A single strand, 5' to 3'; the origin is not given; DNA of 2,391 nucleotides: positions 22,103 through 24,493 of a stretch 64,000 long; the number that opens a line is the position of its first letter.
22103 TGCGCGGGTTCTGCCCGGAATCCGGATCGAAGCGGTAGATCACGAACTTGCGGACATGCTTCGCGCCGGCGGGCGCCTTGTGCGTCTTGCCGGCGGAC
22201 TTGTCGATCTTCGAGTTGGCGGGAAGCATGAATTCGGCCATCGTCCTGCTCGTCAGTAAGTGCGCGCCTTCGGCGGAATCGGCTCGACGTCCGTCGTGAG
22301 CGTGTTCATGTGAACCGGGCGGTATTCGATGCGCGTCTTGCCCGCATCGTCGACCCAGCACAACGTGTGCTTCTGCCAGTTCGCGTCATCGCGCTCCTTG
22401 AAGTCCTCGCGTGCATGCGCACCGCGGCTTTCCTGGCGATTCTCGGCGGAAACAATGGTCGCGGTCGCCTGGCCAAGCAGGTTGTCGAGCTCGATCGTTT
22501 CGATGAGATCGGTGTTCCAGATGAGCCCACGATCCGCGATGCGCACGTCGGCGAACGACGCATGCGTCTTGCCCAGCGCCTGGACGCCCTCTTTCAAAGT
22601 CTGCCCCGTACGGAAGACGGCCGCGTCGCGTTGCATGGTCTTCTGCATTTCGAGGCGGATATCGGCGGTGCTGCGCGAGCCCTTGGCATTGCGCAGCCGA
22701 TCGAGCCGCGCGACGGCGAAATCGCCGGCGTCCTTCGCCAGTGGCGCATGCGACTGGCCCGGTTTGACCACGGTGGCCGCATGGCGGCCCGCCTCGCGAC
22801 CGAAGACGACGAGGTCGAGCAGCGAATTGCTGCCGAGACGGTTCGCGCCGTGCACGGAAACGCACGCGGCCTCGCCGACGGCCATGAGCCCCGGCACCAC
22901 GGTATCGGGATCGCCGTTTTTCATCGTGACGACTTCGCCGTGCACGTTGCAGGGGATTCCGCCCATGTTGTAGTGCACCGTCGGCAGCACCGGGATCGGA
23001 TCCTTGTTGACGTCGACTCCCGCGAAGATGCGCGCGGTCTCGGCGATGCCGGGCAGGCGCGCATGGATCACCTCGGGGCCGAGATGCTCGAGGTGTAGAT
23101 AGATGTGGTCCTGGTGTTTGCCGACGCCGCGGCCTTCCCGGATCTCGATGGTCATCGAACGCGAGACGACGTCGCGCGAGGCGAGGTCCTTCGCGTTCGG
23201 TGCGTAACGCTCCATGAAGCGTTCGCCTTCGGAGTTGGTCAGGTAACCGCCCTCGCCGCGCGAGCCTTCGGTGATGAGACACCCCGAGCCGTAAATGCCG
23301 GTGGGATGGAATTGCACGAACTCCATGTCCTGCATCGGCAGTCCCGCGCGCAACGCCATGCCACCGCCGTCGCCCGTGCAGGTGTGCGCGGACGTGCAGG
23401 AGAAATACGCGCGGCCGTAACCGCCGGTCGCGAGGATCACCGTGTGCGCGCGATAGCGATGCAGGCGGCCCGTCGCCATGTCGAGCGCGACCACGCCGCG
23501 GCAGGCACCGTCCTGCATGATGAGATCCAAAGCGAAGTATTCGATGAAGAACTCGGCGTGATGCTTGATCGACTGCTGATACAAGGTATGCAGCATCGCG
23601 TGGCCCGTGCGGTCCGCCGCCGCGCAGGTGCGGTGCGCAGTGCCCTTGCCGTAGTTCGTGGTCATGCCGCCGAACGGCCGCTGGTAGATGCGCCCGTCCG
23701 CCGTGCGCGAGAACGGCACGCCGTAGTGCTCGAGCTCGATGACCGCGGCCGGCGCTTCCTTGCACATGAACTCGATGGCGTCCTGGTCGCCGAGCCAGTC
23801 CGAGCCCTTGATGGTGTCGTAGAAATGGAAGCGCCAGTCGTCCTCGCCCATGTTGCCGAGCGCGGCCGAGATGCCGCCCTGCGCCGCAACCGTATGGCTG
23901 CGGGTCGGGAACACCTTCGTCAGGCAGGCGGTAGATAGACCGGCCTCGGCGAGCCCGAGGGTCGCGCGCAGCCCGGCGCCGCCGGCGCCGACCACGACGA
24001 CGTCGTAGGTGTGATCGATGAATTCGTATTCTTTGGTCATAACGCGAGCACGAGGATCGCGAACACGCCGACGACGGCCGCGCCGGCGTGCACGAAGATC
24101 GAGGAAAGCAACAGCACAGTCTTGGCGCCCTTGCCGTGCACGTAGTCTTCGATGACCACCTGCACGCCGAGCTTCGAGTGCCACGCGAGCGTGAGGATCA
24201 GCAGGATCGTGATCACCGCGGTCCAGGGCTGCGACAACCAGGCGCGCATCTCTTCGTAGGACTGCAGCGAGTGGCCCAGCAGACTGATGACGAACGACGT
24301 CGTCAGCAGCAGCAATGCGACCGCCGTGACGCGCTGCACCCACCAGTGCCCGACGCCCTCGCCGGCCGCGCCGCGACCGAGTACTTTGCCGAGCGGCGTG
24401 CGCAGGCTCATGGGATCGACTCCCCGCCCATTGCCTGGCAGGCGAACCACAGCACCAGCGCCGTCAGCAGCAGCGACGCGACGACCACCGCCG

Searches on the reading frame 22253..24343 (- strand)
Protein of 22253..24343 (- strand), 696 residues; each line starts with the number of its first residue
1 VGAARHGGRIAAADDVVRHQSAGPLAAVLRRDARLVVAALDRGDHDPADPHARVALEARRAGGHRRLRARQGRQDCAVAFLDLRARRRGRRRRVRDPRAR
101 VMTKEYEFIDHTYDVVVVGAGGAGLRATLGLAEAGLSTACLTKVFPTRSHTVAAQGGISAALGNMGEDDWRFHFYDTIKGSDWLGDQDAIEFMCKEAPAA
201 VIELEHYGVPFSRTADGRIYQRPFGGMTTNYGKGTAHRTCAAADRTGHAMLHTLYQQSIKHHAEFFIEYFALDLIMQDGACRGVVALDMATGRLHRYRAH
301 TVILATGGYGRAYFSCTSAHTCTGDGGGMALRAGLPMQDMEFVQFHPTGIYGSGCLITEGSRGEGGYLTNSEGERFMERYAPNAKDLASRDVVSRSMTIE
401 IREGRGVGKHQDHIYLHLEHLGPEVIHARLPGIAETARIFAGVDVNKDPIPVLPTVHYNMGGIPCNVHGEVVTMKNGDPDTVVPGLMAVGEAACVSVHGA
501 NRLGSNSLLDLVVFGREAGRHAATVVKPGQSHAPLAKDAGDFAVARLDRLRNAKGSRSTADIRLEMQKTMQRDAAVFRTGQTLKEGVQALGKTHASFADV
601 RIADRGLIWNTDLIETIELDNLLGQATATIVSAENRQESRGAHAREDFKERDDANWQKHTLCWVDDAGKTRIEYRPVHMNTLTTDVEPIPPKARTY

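Call 14: search_protein_families(library=pfam, proteins=[window:22253-24343:-], max_evalue=0.00001)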
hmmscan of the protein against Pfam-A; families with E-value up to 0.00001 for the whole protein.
window:22253-24343:- (696 aa): 4 families
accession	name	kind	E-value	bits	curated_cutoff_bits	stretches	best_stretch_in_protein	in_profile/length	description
PF00890.30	FAD_binding_2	-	9.2e-127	424.1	20.4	1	114-508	1-414/414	FAD binding domain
PF02910.25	Succ_DH_flav_C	-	4.3e-47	159.8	20.8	1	563-696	1-130/130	Fumarate reductase flavoprotein C-term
PF01134.28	GIDA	-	9.1e-07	28.7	22.1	0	229-324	77-166/391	Glucose inhibited division protein A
PF07992.20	Pyr_redox_2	-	5.4e-06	26.5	26.1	0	113-309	1-110/291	Pyridine nucleotide-disulphide oxidoreductase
